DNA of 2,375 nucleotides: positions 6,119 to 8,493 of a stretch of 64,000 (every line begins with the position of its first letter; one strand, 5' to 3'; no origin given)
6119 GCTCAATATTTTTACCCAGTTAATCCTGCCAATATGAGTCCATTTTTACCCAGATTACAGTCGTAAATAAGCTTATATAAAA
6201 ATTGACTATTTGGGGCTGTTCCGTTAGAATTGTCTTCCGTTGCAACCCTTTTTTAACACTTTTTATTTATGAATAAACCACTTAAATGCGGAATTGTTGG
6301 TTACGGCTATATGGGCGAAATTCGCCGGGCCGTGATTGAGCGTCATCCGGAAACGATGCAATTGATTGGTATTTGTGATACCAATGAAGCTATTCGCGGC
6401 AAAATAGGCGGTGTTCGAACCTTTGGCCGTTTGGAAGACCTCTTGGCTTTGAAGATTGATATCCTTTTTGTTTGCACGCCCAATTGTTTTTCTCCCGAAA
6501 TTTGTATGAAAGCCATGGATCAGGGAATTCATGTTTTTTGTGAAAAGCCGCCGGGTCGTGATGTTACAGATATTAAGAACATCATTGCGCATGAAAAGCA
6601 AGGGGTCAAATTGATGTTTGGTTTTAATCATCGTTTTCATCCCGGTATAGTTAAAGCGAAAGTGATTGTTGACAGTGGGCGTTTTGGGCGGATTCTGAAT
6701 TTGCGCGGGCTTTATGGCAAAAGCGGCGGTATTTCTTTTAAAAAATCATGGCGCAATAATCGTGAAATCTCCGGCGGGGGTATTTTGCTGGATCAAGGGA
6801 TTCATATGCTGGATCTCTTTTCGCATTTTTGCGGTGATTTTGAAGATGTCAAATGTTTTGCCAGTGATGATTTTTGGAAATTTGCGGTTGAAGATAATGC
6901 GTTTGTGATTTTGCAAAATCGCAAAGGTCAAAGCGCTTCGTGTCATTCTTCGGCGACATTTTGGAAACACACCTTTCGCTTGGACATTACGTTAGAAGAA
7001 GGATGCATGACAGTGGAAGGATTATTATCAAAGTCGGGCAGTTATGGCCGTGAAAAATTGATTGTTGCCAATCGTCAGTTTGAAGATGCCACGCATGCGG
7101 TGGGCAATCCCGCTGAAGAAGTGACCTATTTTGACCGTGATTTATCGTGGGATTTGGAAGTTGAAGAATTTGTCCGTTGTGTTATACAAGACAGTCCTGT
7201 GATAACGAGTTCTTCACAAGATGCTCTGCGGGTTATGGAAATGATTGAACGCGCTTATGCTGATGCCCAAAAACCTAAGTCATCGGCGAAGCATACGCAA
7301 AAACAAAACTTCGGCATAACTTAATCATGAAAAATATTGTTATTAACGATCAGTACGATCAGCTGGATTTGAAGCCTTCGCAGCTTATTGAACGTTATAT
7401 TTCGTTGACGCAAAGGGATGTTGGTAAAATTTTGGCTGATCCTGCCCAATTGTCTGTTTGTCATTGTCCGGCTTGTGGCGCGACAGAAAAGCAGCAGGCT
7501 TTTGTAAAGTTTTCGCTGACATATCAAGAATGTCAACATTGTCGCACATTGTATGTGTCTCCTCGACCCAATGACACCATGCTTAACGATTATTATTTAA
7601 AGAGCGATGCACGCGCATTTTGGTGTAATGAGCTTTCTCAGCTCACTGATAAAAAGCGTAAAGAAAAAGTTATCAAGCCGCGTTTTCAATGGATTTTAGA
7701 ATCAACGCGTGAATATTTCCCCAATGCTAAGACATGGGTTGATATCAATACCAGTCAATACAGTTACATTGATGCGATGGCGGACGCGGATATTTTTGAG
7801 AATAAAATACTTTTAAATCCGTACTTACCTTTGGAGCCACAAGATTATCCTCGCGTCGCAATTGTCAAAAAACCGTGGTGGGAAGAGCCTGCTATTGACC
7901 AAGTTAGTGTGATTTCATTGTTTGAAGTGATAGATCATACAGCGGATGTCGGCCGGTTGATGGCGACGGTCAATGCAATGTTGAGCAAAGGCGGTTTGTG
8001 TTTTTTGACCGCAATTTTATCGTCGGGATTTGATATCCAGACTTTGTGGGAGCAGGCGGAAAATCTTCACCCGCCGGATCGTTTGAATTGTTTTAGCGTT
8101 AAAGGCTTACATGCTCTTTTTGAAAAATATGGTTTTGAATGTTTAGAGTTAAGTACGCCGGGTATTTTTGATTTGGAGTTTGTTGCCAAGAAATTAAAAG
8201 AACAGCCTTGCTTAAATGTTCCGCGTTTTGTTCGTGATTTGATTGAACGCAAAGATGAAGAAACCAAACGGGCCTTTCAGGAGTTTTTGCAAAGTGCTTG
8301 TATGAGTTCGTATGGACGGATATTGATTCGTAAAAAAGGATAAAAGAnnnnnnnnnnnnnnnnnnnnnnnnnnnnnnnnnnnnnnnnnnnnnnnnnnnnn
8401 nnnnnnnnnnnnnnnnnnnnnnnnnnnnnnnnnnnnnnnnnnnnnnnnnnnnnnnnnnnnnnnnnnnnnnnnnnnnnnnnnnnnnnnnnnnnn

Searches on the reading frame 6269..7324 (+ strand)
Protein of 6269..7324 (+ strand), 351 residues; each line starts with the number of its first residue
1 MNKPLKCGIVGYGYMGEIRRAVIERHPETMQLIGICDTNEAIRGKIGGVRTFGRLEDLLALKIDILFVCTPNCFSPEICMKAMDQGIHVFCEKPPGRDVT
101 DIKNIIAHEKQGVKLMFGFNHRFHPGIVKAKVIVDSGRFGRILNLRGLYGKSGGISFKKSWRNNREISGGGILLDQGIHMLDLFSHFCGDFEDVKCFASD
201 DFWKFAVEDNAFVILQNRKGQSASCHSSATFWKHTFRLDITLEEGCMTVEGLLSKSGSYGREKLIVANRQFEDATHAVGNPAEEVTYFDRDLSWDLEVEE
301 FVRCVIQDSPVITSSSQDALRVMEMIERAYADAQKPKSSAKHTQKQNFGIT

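Call 46: search_protein_families(library=pfam, proteins=[window:6269-7324:+], max_evalue=0.0001)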
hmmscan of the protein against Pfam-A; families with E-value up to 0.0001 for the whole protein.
window:6269-7324:+ (351 aa): 3 families
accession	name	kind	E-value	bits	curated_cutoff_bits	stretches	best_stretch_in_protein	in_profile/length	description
PF22725.1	GFO_IDH_MocA_C3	-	1.5e-22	80.4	27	1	128-246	2-122/124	GFO/IDH/MocA C-terminal domain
PF01408.29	GFO_IDH_MocA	-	7.2e-19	69.1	24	1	5-118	1-119/120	Oxidoreductase family, NAD-binding Rossmann fold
PF02894.22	GFO_IDH_MocA_C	-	1.5e-13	51.5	22.9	1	134-335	4-212/218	Oxidoreductase family, C-terminal alpha/beta domain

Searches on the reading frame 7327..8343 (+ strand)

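Call 46: search_protein_families(library=pfam, proteins=[window:7327-8343:+], max_evalue=0.0001)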
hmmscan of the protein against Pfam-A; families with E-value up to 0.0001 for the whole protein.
window:7327-8343:+ (338 aa): 1 family
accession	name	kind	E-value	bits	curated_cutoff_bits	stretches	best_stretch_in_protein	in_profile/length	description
PF13489.12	Methyltransf_23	-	1e-11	45.3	27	1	191-274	80-163/164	Methyltransferase domain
